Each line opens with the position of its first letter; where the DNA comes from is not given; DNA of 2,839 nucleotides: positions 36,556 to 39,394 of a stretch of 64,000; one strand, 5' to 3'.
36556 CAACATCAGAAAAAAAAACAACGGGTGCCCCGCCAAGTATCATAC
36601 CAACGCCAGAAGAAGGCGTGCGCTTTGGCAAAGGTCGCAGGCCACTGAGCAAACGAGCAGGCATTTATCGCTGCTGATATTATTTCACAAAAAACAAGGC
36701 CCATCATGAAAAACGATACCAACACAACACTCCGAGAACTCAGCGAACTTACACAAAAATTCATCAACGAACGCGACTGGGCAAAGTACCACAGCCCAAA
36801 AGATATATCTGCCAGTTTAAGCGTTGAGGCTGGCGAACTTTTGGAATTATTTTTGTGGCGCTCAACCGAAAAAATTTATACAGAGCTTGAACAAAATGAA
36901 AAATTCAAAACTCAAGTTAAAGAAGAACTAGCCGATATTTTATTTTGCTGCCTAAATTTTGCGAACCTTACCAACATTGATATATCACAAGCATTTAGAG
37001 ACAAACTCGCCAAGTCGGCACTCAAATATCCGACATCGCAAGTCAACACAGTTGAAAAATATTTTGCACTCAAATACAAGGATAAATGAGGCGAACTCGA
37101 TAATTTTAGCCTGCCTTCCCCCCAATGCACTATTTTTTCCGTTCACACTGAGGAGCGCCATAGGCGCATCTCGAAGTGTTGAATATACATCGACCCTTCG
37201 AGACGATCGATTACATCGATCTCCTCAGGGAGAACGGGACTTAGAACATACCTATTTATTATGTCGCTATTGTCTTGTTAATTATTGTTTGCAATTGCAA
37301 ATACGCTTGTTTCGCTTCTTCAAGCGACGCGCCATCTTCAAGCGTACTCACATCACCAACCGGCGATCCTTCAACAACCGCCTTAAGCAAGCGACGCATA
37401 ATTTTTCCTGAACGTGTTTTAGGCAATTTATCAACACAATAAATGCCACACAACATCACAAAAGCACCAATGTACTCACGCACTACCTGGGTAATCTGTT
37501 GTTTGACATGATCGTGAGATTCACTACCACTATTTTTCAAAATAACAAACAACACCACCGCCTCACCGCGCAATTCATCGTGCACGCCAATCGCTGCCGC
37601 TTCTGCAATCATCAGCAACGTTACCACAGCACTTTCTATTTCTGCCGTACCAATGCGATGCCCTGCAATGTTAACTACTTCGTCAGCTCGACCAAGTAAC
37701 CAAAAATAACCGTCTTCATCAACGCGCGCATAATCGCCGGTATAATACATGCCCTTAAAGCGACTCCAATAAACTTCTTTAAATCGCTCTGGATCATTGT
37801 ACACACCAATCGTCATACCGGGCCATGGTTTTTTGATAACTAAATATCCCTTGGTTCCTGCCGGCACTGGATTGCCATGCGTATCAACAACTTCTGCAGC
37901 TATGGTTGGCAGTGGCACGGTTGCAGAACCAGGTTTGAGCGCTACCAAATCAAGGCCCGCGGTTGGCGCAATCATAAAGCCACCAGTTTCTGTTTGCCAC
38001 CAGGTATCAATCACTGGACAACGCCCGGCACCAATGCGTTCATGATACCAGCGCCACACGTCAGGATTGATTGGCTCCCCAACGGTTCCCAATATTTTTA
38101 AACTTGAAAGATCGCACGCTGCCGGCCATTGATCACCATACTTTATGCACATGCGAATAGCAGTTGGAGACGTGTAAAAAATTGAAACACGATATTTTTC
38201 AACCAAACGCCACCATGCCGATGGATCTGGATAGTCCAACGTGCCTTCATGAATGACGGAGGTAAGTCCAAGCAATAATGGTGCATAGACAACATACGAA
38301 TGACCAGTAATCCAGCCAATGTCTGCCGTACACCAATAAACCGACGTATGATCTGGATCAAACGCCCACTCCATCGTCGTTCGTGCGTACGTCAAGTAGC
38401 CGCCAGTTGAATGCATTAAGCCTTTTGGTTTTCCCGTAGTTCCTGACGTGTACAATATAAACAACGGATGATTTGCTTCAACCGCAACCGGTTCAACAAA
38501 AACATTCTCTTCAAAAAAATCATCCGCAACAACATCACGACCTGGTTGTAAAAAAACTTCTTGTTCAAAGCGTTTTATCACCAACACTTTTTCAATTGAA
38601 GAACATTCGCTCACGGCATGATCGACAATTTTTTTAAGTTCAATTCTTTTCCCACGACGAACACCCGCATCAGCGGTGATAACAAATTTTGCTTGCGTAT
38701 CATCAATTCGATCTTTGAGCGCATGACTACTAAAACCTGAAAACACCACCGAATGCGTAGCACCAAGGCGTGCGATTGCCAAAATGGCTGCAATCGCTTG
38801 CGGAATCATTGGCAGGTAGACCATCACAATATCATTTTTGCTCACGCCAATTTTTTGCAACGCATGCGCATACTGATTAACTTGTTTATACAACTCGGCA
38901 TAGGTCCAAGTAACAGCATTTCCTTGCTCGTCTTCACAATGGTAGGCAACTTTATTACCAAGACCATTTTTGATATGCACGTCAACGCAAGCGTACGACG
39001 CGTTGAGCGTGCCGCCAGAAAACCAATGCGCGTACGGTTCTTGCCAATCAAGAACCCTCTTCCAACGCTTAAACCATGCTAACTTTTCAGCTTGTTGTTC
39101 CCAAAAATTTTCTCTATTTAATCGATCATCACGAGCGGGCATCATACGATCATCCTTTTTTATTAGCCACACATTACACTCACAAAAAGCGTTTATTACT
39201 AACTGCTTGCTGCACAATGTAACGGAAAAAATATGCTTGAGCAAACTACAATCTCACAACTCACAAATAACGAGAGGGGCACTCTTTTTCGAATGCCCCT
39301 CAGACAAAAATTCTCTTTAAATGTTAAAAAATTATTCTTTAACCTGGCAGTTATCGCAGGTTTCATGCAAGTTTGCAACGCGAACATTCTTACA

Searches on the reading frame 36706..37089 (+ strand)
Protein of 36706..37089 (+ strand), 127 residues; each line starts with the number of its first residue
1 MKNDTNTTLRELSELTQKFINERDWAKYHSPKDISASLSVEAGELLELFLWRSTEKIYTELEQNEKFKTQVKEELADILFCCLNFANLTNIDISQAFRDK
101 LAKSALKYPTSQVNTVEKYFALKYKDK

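Call 6: search_protein_families(library=ncbifam, proteins=[window:36706-37089:+], max_evalue=0.01)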
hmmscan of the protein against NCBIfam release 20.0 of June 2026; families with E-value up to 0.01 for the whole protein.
window:36706-37089:+ (127 aa): 3 families
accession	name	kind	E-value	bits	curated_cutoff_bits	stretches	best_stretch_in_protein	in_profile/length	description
TIGR00444.1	mazG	subfamily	0.00062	19.5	148.3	1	57-100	168-210/248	MazG family protein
NF007113.1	PRK09562.1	equivalog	0.00076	19.2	208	1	59-105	172-216/251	nucleoside triphosphate pyrophosphohydrolase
NF052436.1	YabN_Meth_PPase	exception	0.0071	15.4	525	1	60-104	404-451/486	bifunctional methyltransferase/pyrophosphohydrolase YabN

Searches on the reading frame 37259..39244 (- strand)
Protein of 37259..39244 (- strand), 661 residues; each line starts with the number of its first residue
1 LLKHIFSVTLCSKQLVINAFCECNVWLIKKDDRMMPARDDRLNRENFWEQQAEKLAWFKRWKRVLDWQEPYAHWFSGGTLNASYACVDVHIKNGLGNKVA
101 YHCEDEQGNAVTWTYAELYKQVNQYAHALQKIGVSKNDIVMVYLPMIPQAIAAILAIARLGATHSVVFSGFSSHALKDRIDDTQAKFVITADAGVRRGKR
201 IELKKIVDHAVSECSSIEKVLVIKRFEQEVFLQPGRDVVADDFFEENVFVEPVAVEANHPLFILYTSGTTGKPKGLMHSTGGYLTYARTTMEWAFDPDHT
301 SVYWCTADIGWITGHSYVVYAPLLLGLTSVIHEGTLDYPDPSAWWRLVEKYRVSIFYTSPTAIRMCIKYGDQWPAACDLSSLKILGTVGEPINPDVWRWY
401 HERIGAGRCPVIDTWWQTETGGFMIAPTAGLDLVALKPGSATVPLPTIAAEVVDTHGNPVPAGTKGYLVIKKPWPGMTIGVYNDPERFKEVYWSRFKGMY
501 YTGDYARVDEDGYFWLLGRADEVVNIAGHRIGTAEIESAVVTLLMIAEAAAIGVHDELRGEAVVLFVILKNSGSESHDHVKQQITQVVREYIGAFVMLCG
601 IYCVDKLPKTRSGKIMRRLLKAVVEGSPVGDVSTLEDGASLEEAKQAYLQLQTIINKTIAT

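Call 6: search_protein_families(library=ncbifam, proteins=[window:37259-39244:-], max_evalue=0.01)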
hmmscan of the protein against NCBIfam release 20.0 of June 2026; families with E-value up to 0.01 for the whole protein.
window:37259-39244:- (661 aa): 104 families (the best 25 are shown)
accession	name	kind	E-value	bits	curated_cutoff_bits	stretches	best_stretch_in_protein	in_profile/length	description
NF001208.0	PRK00174.1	subfamily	2.2e-264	878.7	657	1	38-648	34-645/649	acetate--CoA ligase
TIGR02188.1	Ac_CoA_lig_AcsA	equivalog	1.3e-257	856.1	724.95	1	39-646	13-628/629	acetate--CoA ligase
NF007815.0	PRK10524.1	equivalog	8.7e-182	605.9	955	1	43-647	14-626/629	propionate--CoA ligase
TIGR02316.1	propion_prpE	equivalog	8.9e-166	553.1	827.4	1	44-647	14-625/628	propionate--CoA ligase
NF003313.0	PRK04319.1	equivalog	1.3e-147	492.5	729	1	54-637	15-574/574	acetate--CoA ligase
NF002937.0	PRK03584.1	subfamily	9.8e-102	341.2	639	1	45-645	50-649/657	acetoacetate--CoA ligase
TIGR01217.1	ac_ac_CoA_syn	equivalog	9.1e-82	275.2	520.9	1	44-641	48-641/652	acetoacetate--CoA ligase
NF047394.1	AcylCoAsynMbcS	equivalog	7e-69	232.8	850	1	97-621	26-517/525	acyl-CoA synthetase MbcS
NF004837.0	PRK06187.1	subfamily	3.2e-66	223.7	476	1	96-625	22-523/531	long-chain-fatty-acid--CoA ligase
NF005714.0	PRK07529.1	subfamily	4.1e-51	174.1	632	1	104-622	55-574/640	acyl-CoA synthetase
NF006181.0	PRK08314.1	subfamily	1.3e-49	169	705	1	113-621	50-551/563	long-chain-fatty-acid--CoA ligase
TIGR01733.1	AA-adenyl-dom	subfamily_domain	3e-48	164.6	317.4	1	114-550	1-408/409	amino acid adenylation domain-containing protein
NF006182.0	PRK08316.1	subfamily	7.3e-48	163.3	663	1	98-623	27-516/523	fatty acyl-CoA synthetase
NF004822.0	PRK06178.1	equivalog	2.8e-46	158.3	782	1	112-624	62-567/571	acyl-CoA synthetase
TIGR02262.1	benz_CoA_lig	subfamily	4.1e-46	157.8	375.25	1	80-621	3-506/508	benzoate-CoA ligase family protein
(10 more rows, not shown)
